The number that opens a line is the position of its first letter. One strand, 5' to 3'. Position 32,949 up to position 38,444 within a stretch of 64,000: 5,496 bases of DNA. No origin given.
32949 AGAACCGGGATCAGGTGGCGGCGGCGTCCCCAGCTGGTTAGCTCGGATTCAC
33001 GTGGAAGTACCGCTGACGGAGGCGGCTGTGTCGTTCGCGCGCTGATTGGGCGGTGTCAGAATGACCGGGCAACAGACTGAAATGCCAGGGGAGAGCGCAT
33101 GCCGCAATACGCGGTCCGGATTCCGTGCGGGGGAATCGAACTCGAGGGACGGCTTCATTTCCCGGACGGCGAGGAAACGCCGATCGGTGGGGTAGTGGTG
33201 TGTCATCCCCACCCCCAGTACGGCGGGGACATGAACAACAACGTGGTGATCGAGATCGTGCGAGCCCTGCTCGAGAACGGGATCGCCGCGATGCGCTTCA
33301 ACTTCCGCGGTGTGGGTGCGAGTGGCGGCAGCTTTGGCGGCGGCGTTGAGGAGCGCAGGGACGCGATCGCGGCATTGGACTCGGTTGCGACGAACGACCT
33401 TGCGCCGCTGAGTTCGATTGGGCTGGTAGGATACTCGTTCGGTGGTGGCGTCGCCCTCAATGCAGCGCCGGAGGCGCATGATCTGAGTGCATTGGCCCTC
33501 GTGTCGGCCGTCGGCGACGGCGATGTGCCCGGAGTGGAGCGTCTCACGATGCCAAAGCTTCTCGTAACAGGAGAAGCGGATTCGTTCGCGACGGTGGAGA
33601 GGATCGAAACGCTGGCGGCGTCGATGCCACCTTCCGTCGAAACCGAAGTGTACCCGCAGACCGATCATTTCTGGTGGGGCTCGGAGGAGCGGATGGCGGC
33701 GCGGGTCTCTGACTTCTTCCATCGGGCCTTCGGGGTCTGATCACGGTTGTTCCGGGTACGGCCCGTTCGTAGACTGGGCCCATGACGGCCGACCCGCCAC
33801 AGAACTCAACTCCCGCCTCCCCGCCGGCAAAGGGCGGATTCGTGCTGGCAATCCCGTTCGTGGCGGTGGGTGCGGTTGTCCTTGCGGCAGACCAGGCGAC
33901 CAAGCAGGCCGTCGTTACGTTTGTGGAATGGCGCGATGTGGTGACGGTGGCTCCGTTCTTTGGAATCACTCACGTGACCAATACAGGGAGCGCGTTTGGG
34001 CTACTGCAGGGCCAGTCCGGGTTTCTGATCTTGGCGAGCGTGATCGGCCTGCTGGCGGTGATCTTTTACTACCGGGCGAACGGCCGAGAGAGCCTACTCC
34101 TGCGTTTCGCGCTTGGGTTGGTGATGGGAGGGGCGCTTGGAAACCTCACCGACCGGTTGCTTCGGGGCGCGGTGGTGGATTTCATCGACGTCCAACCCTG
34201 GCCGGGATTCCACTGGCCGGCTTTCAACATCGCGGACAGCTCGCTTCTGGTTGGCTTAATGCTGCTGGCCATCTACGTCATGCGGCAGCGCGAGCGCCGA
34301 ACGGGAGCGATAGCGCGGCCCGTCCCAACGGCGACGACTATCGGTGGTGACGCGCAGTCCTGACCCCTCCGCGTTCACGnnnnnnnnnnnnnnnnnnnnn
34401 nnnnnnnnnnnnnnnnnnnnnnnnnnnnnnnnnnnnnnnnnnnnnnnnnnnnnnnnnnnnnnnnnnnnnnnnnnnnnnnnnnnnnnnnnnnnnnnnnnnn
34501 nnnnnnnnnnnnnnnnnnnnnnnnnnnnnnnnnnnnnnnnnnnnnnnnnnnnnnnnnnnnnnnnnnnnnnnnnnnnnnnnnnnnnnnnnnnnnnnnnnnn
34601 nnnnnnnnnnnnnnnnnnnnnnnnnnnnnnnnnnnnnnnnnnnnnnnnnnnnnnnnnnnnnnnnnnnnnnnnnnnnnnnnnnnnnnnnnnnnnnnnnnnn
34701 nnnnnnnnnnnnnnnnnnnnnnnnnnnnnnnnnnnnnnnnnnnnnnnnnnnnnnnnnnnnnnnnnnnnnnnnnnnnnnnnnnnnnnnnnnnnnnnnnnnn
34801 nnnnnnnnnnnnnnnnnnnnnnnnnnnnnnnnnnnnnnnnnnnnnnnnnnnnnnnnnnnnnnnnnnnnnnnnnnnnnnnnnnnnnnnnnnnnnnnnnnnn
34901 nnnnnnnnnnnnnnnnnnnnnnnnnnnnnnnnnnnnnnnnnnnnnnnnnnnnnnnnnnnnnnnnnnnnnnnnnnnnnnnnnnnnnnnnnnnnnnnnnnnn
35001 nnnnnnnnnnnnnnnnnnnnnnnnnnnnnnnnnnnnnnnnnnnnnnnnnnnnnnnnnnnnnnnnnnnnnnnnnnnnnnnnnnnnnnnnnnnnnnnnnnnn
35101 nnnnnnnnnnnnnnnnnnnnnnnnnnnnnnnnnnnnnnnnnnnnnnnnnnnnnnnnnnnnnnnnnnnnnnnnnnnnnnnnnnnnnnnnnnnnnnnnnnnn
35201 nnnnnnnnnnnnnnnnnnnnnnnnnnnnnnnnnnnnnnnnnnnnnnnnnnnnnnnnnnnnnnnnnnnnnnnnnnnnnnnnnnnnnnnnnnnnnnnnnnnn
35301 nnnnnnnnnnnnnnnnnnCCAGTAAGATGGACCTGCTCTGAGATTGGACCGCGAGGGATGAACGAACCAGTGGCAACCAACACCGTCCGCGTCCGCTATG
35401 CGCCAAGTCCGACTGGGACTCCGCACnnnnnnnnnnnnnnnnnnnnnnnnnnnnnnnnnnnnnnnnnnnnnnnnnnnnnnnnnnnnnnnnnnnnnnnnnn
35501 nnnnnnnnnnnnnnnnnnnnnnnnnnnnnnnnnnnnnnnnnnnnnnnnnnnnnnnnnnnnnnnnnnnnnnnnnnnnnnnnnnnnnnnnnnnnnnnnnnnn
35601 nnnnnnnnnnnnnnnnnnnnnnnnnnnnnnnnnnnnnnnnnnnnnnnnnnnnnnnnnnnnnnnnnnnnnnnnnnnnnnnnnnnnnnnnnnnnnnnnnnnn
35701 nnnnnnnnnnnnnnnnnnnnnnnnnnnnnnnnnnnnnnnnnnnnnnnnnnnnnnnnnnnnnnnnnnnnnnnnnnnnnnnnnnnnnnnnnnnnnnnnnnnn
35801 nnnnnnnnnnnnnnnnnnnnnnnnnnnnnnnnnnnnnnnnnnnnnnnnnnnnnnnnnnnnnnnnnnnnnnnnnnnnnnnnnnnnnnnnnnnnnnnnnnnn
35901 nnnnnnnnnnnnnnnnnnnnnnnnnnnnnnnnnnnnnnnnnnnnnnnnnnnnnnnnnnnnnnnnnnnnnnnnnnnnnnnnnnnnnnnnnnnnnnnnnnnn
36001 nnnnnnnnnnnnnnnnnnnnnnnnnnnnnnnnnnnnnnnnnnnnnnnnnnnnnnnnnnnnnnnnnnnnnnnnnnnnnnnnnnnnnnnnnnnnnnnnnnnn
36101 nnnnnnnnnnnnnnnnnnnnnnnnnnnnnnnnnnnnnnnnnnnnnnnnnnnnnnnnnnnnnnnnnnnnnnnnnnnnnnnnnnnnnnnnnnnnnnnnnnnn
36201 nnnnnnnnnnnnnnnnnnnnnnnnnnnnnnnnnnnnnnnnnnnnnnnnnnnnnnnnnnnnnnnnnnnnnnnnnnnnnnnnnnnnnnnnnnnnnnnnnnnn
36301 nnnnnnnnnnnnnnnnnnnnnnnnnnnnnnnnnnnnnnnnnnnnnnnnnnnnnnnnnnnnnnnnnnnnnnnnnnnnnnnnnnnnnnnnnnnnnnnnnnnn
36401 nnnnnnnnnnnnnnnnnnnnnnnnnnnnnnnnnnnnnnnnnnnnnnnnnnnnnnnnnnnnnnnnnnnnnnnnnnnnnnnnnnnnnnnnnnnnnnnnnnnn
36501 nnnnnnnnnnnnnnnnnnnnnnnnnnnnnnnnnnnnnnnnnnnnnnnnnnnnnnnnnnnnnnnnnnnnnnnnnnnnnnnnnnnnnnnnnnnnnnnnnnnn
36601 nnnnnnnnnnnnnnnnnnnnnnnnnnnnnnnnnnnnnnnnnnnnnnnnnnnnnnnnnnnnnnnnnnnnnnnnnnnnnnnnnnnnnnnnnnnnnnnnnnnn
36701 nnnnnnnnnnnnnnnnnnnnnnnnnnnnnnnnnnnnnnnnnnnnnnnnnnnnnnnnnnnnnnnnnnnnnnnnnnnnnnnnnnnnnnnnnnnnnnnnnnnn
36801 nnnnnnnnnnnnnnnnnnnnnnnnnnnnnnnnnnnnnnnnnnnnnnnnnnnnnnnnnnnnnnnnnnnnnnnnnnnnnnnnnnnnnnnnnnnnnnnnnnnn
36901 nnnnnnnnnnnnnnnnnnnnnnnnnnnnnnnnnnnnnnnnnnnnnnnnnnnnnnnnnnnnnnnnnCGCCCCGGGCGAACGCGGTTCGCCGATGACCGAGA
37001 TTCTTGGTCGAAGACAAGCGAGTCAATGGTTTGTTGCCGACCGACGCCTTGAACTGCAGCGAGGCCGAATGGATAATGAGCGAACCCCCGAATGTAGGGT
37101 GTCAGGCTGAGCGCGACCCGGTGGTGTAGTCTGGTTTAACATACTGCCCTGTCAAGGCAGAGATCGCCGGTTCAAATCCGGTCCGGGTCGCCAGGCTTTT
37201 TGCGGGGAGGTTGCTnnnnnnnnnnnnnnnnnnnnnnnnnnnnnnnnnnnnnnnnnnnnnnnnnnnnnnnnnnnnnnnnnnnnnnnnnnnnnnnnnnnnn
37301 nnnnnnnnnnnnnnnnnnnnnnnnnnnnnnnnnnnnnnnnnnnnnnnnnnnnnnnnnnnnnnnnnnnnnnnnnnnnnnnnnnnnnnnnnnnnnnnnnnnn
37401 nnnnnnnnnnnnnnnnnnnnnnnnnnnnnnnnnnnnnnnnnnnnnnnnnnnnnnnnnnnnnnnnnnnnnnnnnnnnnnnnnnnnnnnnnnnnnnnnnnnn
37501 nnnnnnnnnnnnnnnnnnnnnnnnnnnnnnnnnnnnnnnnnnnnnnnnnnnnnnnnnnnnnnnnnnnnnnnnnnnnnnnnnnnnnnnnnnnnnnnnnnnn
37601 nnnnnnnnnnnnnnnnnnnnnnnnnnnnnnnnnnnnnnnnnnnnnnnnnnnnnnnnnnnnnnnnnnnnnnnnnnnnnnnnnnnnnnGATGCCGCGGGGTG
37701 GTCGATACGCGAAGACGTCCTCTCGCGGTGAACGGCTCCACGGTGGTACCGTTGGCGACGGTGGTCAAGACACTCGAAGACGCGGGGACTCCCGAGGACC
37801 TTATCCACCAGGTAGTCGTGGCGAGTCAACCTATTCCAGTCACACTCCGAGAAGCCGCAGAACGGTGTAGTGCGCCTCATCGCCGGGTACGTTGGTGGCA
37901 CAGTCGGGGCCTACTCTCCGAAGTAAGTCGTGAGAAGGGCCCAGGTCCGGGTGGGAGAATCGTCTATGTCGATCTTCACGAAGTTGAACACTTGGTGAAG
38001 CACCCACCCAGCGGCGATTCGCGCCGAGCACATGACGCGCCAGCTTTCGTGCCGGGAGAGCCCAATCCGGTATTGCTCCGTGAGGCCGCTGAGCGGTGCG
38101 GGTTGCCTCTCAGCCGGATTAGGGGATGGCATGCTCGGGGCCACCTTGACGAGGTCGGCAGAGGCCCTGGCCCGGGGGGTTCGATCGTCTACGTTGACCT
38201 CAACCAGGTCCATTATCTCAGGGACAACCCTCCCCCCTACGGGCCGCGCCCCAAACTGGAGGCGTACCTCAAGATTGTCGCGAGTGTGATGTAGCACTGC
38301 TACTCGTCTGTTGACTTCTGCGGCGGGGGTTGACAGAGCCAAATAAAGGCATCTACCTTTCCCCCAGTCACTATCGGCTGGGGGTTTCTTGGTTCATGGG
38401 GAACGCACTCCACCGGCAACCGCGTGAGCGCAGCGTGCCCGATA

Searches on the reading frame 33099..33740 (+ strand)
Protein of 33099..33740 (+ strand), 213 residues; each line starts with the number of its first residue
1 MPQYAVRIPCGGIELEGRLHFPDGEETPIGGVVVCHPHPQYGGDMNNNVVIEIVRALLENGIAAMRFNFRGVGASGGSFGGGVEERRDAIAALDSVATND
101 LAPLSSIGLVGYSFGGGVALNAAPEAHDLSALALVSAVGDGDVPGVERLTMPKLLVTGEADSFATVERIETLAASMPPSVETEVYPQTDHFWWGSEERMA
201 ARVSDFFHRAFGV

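Call 12: search_protein_families(library=pfam, proteins=[window:33099-33740:+], max_evalue=0.01)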
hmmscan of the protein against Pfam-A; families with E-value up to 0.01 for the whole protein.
window:33099-33740:+ (213 aa): 9 families
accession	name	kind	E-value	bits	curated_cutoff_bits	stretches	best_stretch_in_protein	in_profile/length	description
PF12146.15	Hydrolase_4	-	1.6e-10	41.2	27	1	48-138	18-110/239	Serine aminopeptidase, S33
PF20408.4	Abhydrolase_11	-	4.9e-07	30.1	27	1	42-192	12-167/193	Alpha/beta hydrolase domain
PF00561.26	Abhydrolase_1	-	9.1e-07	29.2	25.8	1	42-137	10-102/245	alpha/beta hydrolase fold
PF02129.25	Peptidase_S15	-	5.4e-06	26.7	23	1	14-140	4-131/262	X-Pro dipeptidyl-peptidase (S15 family)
PF01738.24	DLH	-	1.8e-05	24.8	21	1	88-191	80-187/217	Dienelactone hydrolase family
PF12697.13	Abhydrolase_6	-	4.8e-05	24.6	26.3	1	54-201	20-149/217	Alpha/beta hydrolase family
PF00326.27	Peptidase_S9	-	0.0001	22.3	22.6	0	57-129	9-88/213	Prolyl oligopeptidase family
PF12740.14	PETase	-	0.00043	20.2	28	1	92-168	106-186/263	PET hydrolase-like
PF10142.15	PhoPQ_related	-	0.0064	15.7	20.3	1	147-209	258-319/367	PhoPQ-activated pathogenicity-related protein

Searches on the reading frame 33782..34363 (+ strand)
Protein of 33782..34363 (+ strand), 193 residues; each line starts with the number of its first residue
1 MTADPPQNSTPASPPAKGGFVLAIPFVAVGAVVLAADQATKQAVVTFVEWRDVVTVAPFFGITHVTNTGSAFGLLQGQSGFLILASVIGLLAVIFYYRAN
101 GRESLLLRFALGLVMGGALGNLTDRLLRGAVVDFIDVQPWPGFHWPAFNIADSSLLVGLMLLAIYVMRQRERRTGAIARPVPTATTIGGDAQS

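Call 12: search_protein_families(library=pfam, proteins=[window:33782-34363:+], max_evalue=0.01)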
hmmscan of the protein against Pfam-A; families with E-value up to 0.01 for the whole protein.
window:33782-34363:+ (193 aa): 1 family
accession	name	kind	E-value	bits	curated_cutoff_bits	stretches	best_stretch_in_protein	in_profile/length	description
PF01252.23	Peptidase_A8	-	2.6e-36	125.4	25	1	31-167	3-141/142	Signal peptidase (SPase) II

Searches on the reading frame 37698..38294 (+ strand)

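Call 12: search_protein_families(library=pfam, proteins=[window:37698-38294:+], max_evalue=0.01)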
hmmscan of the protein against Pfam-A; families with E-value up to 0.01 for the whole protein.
window:37698-38294:+ (198 aa): 5 families
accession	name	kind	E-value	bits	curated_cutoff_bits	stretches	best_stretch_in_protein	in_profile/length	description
PF00376.29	MerR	-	1.8e-06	28.1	28.2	0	51-79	3-31/38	MerR family regulatory protein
PF13411.12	MerR_1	-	1.7e-05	25.3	21.6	0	49-81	2-34/69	MerR HTH family regulatory protein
PF13338.12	AbiEi_4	-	0.00053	20.5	25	0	127-156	16-44/49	Transcriptional regulator, AbiEi antitoxin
PF12728.13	HTH_17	-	0.0062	17.2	27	0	49-98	3-45/51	Helix-turn-helix domain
PF04545.22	Sigma70_r4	-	0.0066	16.4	24.1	0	127-145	23-41/50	Sigma-70, region 4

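Call 39: search_protein_families(library=phrogs, proteins=[window:37698-38294:+], max_evalue=0.001)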
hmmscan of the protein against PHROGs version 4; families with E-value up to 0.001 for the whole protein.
window:37698-38294:+ (198 aa): 1 family
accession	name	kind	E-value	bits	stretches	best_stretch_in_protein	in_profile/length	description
phrog_2474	-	transcription regulation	3.3e-08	34.5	1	128-155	52-79/118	MerR-like transcriptional regulator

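Call 81: search_protein_families(library=ncbifam, proteins=[window:37698-38294:+], max_evalue=0.01)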
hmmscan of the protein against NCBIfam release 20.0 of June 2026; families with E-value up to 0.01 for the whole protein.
window:37698-38294:+ (198 aa): 0 families
